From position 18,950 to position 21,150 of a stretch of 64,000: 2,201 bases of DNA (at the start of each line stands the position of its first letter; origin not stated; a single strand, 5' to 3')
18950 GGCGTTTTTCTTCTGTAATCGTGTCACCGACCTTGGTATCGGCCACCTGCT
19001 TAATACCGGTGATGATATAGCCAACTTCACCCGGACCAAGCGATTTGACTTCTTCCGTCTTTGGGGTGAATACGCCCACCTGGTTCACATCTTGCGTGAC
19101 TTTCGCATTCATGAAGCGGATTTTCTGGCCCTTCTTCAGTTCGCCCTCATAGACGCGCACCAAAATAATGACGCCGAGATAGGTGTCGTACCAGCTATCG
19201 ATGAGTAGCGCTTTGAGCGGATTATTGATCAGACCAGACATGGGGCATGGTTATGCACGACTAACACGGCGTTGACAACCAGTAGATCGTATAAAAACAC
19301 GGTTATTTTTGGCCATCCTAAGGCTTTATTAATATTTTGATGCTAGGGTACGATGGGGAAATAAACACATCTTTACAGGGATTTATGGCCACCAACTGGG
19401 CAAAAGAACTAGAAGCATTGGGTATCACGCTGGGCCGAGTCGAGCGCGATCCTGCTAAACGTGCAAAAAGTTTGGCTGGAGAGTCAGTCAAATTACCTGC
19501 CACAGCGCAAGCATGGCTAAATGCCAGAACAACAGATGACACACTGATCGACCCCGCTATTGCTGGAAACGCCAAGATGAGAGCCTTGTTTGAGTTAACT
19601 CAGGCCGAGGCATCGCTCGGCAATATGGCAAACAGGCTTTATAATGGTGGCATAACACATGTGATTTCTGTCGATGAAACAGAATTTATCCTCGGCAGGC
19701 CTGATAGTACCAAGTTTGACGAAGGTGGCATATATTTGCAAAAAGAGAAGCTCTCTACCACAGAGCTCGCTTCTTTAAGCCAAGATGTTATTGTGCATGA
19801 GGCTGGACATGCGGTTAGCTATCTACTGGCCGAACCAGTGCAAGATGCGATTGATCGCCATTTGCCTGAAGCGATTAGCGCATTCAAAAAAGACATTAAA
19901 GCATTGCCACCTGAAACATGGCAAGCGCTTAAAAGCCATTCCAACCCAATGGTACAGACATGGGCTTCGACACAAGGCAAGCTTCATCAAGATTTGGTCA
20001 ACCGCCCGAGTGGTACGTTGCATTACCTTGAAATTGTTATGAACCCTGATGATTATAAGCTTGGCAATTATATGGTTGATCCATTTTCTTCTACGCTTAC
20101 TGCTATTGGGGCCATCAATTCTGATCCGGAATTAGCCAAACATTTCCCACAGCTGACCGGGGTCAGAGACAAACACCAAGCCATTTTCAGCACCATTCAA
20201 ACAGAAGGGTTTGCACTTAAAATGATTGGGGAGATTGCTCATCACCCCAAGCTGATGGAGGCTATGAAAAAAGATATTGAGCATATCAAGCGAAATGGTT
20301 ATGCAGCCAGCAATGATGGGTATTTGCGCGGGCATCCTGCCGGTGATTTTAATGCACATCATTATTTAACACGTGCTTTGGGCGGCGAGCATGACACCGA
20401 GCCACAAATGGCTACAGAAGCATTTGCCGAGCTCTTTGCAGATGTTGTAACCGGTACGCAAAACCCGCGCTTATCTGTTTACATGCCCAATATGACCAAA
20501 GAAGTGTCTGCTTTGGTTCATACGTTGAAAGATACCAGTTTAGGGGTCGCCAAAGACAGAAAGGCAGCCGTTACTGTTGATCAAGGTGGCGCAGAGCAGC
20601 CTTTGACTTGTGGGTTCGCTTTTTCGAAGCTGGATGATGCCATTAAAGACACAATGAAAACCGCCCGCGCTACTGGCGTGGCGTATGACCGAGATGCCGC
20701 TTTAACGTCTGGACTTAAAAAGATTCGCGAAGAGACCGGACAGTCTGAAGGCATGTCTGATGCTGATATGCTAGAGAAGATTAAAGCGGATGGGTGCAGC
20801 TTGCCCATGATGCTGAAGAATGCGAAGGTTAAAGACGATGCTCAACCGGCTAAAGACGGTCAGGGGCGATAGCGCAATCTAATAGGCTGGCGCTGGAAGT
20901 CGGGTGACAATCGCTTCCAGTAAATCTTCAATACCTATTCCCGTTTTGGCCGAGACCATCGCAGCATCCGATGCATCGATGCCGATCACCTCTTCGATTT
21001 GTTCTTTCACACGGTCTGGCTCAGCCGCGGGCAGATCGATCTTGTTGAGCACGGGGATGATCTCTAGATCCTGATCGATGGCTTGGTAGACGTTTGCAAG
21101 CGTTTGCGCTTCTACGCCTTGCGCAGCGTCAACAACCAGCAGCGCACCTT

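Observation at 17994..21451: lepA (EF4) is split at the G-domain/domain II linker by a 1.65 kb insertion, with both halves intact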

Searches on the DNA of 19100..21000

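Call 71: search_rna_families(source=window, start=19100, end=21000, threshold=evalue, max_evalue=1)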
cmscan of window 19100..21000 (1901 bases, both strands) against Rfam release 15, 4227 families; matches with E-value up to 1: 0.
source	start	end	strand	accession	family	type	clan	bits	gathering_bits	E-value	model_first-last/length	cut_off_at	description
